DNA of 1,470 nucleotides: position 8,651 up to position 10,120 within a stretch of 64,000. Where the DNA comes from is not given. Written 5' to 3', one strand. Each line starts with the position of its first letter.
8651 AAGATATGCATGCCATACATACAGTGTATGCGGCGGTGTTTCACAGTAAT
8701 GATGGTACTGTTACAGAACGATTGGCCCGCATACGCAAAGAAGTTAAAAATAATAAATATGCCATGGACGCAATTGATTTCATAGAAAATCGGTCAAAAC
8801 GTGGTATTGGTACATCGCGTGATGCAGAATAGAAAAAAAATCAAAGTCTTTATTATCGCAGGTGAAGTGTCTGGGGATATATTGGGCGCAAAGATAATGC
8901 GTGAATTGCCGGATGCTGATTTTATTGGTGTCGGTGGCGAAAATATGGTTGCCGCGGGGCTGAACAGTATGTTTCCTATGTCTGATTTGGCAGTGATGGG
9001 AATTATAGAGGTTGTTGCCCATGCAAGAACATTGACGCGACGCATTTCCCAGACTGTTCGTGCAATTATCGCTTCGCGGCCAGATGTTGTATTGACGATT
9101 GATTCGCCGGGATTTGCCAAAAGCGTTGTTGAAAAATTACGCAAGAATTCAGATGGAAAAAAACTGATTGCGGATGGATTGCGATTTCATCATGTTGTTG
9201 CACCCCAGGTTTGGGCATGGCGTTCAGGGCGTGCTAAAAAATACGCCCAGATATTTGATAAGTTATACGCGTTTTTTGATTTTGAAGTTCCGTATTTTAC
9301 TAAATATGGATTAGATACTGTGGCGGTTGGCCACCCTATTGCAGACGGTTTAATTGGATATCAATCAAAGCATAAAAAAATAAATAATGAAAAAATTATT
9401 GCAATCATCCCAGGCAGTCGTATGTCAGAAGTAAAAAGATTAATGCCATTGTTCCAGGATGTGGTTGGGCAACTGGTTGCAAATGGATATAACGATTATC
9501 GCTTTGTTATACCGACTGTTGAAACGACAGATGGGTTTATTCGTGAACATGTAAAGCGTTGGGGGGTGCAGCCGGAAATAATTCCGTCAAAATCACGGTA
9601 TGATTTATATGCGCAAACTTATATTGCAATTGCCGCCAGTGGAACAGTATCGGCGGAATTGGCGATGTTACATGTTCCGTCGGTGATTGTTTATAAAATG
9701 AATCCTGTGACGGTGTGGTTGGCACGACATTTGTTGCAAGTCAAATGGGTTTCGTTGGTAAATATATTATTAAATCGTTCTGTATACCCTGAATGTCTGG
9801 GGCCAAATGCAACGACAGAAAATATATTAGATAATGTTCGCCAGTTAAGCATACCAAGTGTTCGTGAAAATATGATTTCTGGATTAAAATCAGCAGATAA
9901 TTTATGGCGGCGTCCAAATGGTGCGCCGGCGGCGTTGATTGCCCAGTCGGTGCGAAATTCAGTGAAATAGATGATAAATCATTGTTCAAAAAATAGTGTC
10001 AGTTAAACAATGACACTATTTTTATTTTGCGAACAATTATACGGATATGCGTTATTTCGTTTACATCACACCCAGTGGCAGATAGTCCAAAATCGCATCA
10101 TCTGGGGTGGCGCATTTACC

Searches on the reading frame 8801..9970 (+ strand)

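Call 37: search_protein_families(library=pfam, proteins=[window:8801-9970:+], max_evalue=0.001)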
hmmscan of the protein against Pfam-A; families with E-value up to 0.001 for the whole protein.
window:8801-9970:+ (389 aa): 1 family
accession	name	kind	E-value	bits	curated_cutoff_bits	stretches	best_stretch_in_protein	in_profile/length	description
PF02684.21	LpxB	-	2.6e-83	280.4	22.6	1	16-344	1-333/374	Lipid-A-disaccharide synthetase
